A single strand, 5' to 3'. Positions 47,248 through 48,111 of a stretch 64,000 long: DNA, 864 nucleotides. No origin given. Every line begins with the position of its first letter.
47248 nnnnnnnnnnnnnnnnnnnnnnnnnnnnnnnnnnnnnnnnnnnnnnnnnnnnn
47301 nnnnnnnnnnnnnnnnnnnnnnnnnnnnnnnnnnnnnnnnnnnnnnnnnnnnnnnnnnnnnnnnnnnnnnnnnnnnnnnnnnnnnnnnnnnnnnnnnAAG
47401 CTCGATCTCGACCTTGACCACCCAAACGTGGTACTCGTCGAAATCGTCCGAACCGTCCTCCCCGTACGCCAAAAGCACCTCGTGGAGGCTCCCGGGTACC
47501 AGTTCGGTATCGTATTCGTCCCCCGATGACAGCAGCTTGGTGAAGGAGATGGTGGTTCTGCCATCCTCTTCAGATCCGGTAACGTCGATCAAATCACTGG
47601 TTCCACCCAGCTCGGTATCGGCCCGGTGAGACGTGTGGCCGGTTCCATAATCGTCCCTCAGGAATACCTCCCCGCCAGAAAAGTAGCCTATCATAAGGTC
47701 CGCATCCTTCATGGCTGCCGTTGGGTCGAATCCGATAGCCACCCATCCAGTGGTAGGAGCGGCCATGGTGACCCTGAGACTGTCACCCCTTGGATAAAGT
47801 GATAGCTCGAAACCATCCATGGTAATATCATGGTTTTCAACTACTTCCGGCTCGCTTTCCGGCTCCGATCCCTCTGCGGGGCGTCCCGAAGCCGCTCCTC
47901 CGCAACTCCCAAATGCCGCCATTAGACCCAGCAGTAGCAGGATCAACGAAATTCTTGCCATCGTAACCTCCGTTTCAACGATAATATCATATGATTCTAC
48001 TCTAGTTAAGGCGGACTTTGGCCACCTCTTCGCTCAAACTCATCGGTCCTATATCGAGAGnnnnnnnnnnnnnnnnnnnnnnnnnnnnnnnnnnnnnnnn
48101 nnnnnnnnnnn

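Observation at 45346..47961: Cluster of three paralogous DOMON-like lipoproteins plus a small beta-barrel OMP (a fourth paralog is at 35.4 kb)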

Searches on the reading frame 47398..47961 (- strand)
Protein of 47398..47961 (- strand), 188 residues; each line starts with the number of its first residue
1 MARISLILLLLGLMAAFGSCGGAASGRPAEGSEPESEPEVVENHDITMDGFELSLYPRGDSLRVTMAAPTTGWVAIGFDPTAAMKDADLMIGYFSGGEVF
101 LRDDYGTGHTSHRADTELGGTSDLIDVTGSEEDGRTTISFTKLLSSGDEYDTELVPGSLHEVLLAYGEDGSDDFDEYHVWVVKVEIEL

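Call 3: search_protein_families(library=pfam, max_evalue=1, proteins=[window:47398-47961:-])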
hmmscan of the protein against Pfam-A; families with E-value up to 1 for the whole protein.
seq(188 aa): 2 families
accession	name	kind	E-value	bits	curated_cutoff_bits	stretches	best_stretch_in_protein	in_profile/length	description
PF03351.22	DOMON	-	4.5e-18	66.1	32.7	1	61-167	17-124/124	DOMON domain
PF16010.10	CDH-cyt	-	0.15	12.3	27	1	67-114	43-88/178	Cytochrome domain of cellobiose dehydrogenase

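Call 4: search_protein_families(library=ncbifam, max_evalue=1, proteins=[window:47398-47961:-])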
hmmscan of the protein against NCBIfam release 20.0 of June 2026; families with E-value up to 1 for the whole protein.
seq(188 aa): 0 families

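Call 27: predict_structure(alignment_id=A2)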
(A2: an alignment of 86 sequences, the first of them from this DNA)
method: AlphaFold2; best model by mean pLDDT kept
length: 188 residues; sequences in the alignment: 86
mean_pLDDT: 88.4   pTM: 0.76
mean pLDDT of the five models: 88.4, 88.4, 88.2, 87.5, 87.3
residues with pLDDT >= 90: 145; 70-90: 3; 50-70: 35; < 50: 5
segments of 3 or more residues with pLDDT < 50: 1-4
pLDDT, mean of each block of 10 residues (from residue 1): 51 54 58 64 91 97 98 98 97 98 98 98 97 98 96 96 98 97 96
secondary structure, 60 per line:
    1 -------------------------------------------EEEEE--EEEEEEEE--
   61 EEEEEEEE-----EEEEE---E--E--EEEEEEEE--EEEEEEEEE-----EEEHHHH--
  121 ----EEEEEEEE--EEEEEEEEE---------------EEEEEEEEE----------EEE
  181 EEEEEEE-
elements in order: E44-48 E51-58 E61-68 E74-78 E88-95 E98-106 E112-114 H115-118 E125-132 E135-143 E159-167 E178-187

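Call 29: fold_search(model_id=the predicted structure, library=pdb)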
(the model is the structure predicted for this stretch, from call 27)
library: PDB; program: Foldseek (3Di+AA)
matches with E <= 10: 999; with E <= 0.001: 12
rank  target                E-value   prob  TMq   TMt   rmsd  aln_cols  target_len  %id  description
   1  4zel_A                4.5e-06  1.00  0.60  0.22   3.4       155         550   14  Human dopamine beta-hydroxylase (released 2016-04-20)
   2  4zel_B                9.4e-06  1.00  0.59  0.22   3.0       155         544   13  Human dopamine beta-hydroxylase (released 2016-04-20)
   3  1pl3_A                4.7e-05  1.00  0.56  0.57   5.0       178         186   14  Cytochrome Domain Of Cellobiose Dehydrogenase, M65H mutant (released 2003-07-01)
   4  4qi3_A                8.1e-05  1.00  0.56  0.52   4.9       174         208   12  Cytochrome domain of Myriococcum thermophilum cellobiose dehydrogenase, MtCYT (released 2015-07-15)
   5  6jt6                  1.2e-04  1.00  0.56  0.54   3.3       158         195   11  Crystal structure of cytochrome b domain of Pyranose Dehydrogenase from Coprinopsis cinerea (released 2019-11-13)
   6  1d7c_A                2.2e-04  1.00  0.56  0.56   5.0       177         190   14  CYTOCHROME DOMAIN OF CELLOBIOSE DEHYDROGENASE, PH 4.6 (released 2000-10-18)
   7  4qi7_A                3.3e-04  1.00  0.50  0.14   5.6       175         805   12  Cellobiose dehydrogenase from Neurospora crassa, NcCDH (released 2015-07-15)
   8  1d7b_A                3.4e-04  1.00  0.57  0.57   5.0       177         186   14  CYTOCHROME DOMAIN OF CELLOBIOSE DEHYDROGENASE, PH 7.5 (released 2000-10-18)
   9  2ivf_C                4.5e-04  1.00  0.52  0.46   4.4       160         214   14  Ethylbenzene dehydrogenase from Aromatoleum aromaticum (released 2006-09-14)
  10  4qi6                  5.6e-04  1.00  0.54  0.15   4.7       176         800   10  Cellobiose dehydrogenase from Myriococcum thermophilum, MtCDH (released 2015-07-15)
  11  7b04_C                5.9e-04  1.00  0.48  0.33   4.8       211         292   10  Structure of Nitrite oxidoreductase (Nxr) from the anammox bacterium Kuenenia stuttgartiensis. (released 2021-07-14)
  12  4qi7_B                7.7e-04  1.00  0.49  0.14   6.7       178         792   14  Cellobiose dehydrogenase from Neurospora crassa, NcCDH (released 2015-07-15)
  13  7b04_O                3.3e-03  1.00  0.48  0.33   7.1       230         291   10  Structure of Nitrite oxidoreductase (Nxr) from the anammox bacterium Kuenenia stuttgartiensis. (released 2021-07-14)
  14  3jbd_7                5.0e-03  0.97  0.29  0.38   6.4       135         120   17  Complex of poliovirus with VHH PVSP6A (released 2016-01-27)
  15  8i0z_H                6.6e-03  0.97  0.30  0.39   6.4       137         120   14  Structure of beta-arrestin2 in complex with a phosphopeptide corresponding to the human C5a anaphylatoxin chemotactic  (released 2023-05-17)
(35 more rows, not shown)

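Call 30: search_solved_structures(query=A2, max_evalue=10, show_alignments=5)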
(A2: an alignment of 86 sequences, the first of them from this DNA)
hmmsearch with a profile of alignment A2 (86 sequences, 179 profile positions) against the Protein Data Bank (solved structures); distinct sequences matched with E-value up to 10: 1.
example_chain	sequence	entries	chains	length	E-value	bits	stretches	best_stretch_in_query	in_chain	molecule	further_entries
7dou_4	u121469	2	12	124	0.79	12.2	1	57-101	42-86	Cement protein gp16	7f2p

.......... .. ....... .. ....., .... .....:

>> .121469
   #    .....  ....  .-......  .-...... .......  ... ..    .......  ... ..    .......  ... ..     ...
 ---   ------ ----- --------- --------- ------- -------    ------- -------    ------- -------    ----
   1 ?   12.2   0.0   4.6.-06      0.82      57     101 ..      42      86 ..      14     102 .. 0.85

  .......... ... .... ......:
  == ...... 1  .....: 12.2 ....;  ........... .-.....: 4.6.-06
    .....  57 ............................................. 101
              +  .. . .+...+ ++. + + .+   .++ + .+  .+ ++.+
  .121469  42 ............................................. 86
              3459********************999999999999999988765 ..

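Call 35: find_related_loci(query=A2, collection=genome_contigs, flank=6000)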
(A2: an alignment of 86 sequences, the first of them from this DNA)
Query A2 (188 aa) in genome_contigs; peptide patterns used: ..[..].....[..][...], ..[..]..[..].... (x = any residue, [..] = any of these).
333 stretches matched a pattern; 286 encode a relative of the query (tblastn E <= 1e-3); the best 80 are kept; 80 distinct loci.
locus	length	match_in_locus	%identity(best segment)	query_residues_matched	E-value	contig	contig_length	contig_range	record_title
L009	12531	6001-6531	51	8-188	1e-52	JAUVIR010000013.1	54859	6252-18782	MAG: Candidatus Fermentibacteria bacterium isolate CSMAG_433 CSMAG_433_k127_262740_length_54859_cov_36.7310, whole genom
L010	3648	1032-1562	51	8-188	3e-52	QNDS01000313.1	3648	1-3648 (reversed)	MAG: Candidatus Fermentibacteria bacterium isolate B22_G4 B22_Guay4_scaffold_46732, whole genome shotgun sequence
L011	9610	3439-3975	49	3-188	1e-51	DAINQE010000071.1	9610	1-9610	MAG TPA_asm: Candidatus Sabulitectum sp. isolate CTOTU18748 NODE_5482_length_9610_cov_37.765568, whole genome shotgun se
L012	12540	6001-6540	48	2-188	2e-51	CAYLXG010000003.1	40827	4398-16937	MAG TPA_asm: uncultured bacterium isolate binchicken_co42_254 genome assembly, contig: NODE_797_length_40827_cov_5.01954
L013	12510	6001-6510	50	20-188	3e-50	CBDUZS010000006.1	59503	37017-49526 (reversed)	MAG TPA_asm: uncultured bacterium isolate SRR22302363_binner123_Refined_18 genome assembly, contig: ERZ25749332.57, whol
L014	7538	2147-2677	50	8-188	3e-50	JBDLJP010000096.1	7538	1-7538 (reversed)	MAG: Candidatus Fermentibacteria bacterium isolate MAG102 MAG102_96, whole genome shotgun sequence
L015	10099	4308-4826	46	8-188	1e-49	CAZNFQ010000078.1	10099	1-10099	MAG TPA_asm: uncultured bacterium isolate binchicken_co42_201 genome assembly, contig: NODE_11144_length_10099_cov_10.75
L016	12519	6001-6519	48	9-188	9e-50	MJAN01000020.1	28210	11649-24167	MAG: Candidatus Sabulitectum silens isolate JCC-6 contig00098, whole genome shotgun sequence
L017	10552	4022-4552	46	9-188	4e-49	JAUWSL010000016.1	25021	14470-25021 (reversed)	MAG: Candidatus Aegiribacteria sp. isolate CSMAG_2553 CSMAG_2553_k127_5098189_length_25021_cov_100.4810, whole genome sh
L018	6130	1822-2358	46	7-188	1e-48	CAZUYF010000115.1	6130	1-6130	MAG TPA_asm: uncultured bacterium isolate SRP155585_co1_159 genome assembly, contig: NODE_9557_length_6130_cov_10.793580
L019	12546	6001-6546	45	1-188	2e-47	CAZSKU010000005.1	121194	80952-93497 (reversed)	MAG TPA_asm: uncultured bacterium isolate binchicken_co7_179 genome assembly, contig: NODE_261_length_121194_cov_45.3524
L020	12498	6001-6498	48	11-188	3e-46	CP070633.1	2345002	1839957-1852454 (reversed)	MAG: Candidatus Coatesbacteria bacterium isolate bin961 chromosome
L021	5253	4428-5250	44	1-188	7e-46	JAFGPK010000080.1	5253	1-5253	MAG: Candidatus Fermentibacteraceae bacterium isolate Zod_Metabat.684 k87_4549998, whole genome shotgun sequence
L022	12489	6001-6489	48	20-188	2e-45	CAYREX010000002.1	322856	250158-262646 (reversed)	MAG TPA_asm: uncultured bacterium isolate SRP332253_co2_139 genome assembly, contig: NODE_5_length_322856_cov_10.408670,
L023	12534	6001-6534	46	3-188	1e-44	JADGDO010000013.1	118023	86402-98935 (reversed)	MAG: Candidatus Fermentibacteraceae bacterium isolate BB12 NODE_13_length_118023_cov_9.808328, whole genome shotgun sequ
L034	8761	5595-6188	40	1-178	5e-42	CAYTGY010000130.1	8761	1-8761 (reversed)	MAG TPA_asm: uncultured Spirochaetaceae bacterium isolate SRP141376_co4_281 genome assembly, contig: NODE_13093_length_8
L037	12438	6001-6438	49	44-188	1e-41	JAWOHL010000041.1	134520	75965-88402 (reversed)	MAG: Candidatus Fermentibacteraceae bacterium isolate CWP4-2.bin.62 k191_3410698, whole genome shotgun sequence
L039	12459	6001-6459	45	35-188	3e-41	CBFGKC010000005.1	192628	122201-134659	MAG: candidate division WOR-3 bacterium isolate V_C2H3O2Na_Bin.72.optimized.1 genome assembly, contig: NODE_5_length_192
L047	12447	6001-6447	48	41-188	3e-39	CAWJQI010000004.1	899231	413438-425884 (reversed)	MAG: Candidatus Fermentibacteria bacterium isolate MFD03899.bin.2.31 genome assembly, contig: contig_7224, whole genome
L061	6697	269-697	44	46-188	7e-38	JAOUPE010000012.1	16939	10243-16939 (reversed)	MAG: candidate division WOR-3 bacterium isolate 8_1_Oct_SF_Bin39 8_1_Oct_SF_Bin39_scaffold_1782_c1, whole genome shotgun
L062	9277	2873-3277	49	51-187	1e-37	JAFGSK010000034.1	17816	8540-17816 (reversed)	MAG: candidate division WOR-3 bacterium isolate Zod_Metabat.887 k87_4636618, whole genome shotgun sequence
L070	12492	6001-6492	45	24-184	3e-36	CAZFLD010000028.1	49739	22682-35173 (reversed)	MAG TPA_asm: uncultured Spirochaetales bacterium isolate SRP141376_co3_407 genome assembly, contig: NODE_1663_length_497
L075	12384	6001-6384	50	59-188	1e-37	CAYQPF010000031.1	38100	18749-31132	MAG TPA_asm: uncultured Candidatus Cloacimonadota bacterium isolate SRP302447_co4_84 genome assembly, contig: NODE_2950_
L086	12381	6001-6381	53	60-188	5e-35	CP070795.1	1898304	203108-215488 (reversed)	MAG: candidate division WOR-3 bacterium isolate bin1428 chromosome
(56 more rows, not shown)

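Call 56: search_protein_families(library=pfam, max_evalue=0.01, proteins=[L075:4381-6894:+, L039:5383-6462:+, L039:7708-8469:+, L062:666-1721:+, L062:3291-4049:+, L061:816-1574:+, L037:6488-7090:+, L022:5332-6498:+])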
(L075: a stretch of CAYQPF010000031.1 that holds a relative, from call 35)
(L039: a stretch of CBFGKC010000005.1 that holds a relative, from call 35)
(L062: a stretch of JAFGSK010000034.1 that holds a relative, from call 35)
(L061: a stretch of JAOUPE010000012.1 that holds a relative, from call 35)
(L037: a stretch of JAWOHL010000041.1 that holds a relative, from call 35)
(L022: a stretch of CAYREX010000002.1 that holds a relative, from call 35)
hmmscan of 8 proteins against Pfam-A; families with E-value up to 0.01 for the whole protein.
L075:4381-6894:+ (838 aa): 3 families
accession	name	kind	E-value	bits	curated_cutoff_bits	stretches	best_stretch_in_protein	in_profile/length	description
PF03351.22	DOMON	-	2.9e-103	341.3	32.7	5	47-165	3-124/124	DOMON domain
PF24499.1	Ig_TMEM131L_4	-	0.0045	17.8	27.8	0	704-740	82-118/136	TMEM131L fourth Ig-like domain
PF10029.15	DUF2271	-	0.0049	17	27.3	0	602-629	94-121/136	Predicted periplasmic protein (DUF2271)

L039:5383-6462:+ (360 aa): 3 families
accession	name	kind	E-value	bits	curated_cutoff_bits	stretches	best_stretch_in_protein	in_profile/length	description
PF18911.6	PKD_4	-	6.8e-37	125.8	27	2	139-205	17-85/85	PKD domain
PF00801.26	PKD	-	2.3e-23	82.4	23.5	2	44-115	2-77/80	PKD domain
PF03351.22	DOMON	-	7e-20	71.9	32.7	1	222-338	5-124/124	DOMON domain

L039:7708-8469:+ (254 aa): 3 families
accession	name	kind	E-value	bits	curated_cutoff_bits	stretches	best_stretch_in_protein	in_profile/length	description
PF03351.22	DOMON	-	1.8e-21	77.1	32.7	1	116-233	4-124/124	DOMON domain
PF18911.6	PKD_4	-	3.1e-15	56.4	27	1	38-104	15-85/85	PKD domain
PF00801.26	PKD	-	1.2e-10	41.6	23.5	1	29-97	3-75/80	PKD domain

L062:666-1721:+ (352 aa): 4 families
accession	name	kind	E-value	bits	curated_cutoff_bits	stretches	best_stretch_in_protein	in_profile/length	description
PF18911.6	PKD_4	-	1.5e-33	115.1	27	2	136-199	21-84/85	PKD domain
PF00801.26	PKD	-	6.8e-26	90.5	23.5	2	41-104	4-71/80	PKD domain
PF03351.22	DOMON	-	1.5e-18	67.6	32.7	1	211-330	3-124/124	DOMON domain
PF16820.11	PKD_3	-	0.0098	16.2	26.3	0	150-184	33-67/68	PKD-like domain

L062:3291-4049:+ (253 aa): 4 families
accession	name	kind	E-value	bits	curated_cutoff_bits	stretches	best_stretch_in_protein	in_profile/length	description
PF03351.22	DOMON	-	1.1e-22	81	32.7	1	115-232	4-124/124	DOMON domain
PF18911.6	PKD_4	-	2.6e-19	69.5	27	1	33-97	15-80/85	PKD domain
PF00801.26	PKD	-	3.1e-17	62.8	23.5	1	27-96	3-76/80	PKD domain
PF16010.10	CDH-cyt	-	0.0017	18.5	27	1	123-176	34-85/178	Cytochrome domain of cellobiose dehydrogenase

L061:816-1574:+ (253 aa): 1 family
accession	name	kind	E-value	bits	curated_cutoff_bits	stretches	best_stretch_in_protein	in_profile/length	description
PF03351.22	DOMON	-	0.00011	22.9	32.7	1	93-182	5-102/124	DOMON domain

L037:6488-7090:+ (201 aa): 2 families
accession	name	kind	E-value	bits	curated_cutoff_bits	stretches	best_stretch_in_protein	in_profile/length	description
PF03358.20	FMN_red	-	4.8e-38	130.6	24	1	10-162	2-149/152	NADPH-dependent FMN reductase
PF02525.22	Flavodoxin_2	-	0.00016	21.9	27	1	11-129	3-134/198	Flavodoxin-like fold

L022:5332-6498:+ (389 aa): 1 family
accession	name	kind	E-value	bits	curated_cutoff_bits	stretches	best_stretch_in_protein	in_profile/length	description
PF03351.22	DOMON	-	2.2e-20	73.6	32.7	1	252-365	10-124/124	DOMON domain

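Call 71: find_related_loci(query=A5, collection=metagenome_contigs, flank=7000)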
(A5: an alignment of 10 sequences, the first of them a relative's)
Query A5 (252 aa) in metagenome_contigs; peptide patterns used: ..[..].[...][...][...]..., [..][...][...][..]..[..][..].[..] (x = any residue, [..] = any of these).
140 stretches matched a pattern; 17 encode a relative of the query (tblastn E <= 1e-3); 17 distinct loci.
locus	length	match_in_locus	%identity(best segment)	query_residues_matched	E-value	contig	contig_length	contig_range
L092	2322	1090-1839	52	1-252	5e-88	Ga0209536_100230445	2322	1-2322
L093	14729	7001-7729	53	6-250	2e-81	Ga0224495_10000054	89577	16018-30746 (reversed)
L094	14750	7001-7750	46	4-251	2e-69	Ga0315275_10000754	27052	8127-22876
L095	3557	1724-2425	42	8-248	7e-61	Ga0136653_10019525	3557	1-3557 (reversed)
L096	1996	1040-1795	41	1-251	2e-58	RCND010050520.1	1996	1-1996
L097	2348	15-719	42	19-251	1e-54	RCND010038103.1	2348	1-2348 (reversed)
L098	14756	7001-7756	41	1-251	4e-53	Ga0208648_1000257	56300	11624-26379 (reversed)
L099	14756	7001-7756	41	1-251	4e-53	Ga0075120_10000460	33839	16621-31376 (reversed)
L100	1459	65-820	39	1-251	2e-53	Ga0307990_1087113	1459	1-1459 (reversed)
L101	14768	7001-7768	38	1-251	1e-50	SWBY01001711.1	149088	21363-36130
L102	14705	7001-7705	39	13-248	2e-48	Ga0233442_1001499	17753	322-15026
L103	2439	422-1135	40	10-248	7e-45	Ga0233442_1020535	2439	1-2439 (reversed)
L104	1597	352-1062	36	10-248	4e-41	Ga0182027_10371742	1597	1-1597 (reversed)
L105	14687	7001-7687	36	19-248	7e-40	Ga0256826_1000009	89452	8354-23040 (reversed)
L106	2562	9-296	36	153-248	3e-15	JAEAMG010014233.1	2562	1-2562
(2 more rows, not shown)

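Call 76: search_protein_families(library=pfam, alignment_id=A6, max_evalue=0.00001)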
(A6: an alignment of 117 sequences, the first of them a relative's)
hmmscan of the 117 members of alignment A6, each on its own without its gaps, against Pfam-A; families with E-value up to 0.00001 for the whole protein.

A. member 1, L093:1944-3800:+ (619 aa): 4 families
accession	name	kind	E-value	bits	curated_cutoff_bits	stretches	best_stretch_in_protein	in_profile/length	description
PF01434.24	Peptidase_M41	-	1.9e-68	230.6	29.9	1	417-603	2-189/191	Peptidase family M41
PF00004.35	AAA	-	2.4e-48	164.3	21.2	1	203-334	1-129/131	ATPase family associated with various cellular activities (AAA)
PF17862.7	AAA_lid_3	-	8.1e-16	57.7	27.2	1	358-401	1-44/45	AAA+ lid domain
PF06480.20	FtsH_ext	-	1.3e-15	57.9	25.5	1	15-111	1-102/103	FtsH Extracellular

B. families by the number of members that match (of 117 scanned): 146 families (the first 25 are shown)
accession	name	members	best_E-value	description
PF00072.30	Response_reg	7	2.5e-31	Response regulator receiver domain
PF02518.31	HATPase_c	7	2.3e-27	Histidine kinase-, DNA gyrase B-, and HSP90-like ATPase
PF13860.13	FlgD_ig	7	4.8e-14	FlgD Ig-like domain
PF18962.6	Por_Secre_tail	6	1e-10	Secretion system C-terminal sorting domain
PF00486.34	Trans_reg_C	3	2.4e-19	Transcriptional regulatory protein, C terminal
PF00512.31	HisKA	3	3.9e-14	His Kinase A (phospho-acceptor) domain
PF12838.12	Fer4_7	3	8.3e-13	4Fe-4S dicluster domain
PF13187.11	Fer4_9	3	1.4e-09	4Fe-4S dicluster domain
PF13237.11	Fer4_10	3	3.7e-09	4Fe-4S dicluster domain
PF01882.25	DUF58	2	6.5e-73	Protein of unknown function DUF58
PF01227.27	GTP_cyclohydroI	2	3.4e-69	GTP cyclohydrolase I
PF01434.24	Peptidase_M41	2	1.2e-68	Peptidase family M41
PF00004.35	AAA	2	2.4e-48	ATPase family associated with various cellular activities (AAA)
PF01590.32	GAF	2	8.2e-46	GAF domain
PF13185.12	GAF_2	2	1.9e-44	GAF domain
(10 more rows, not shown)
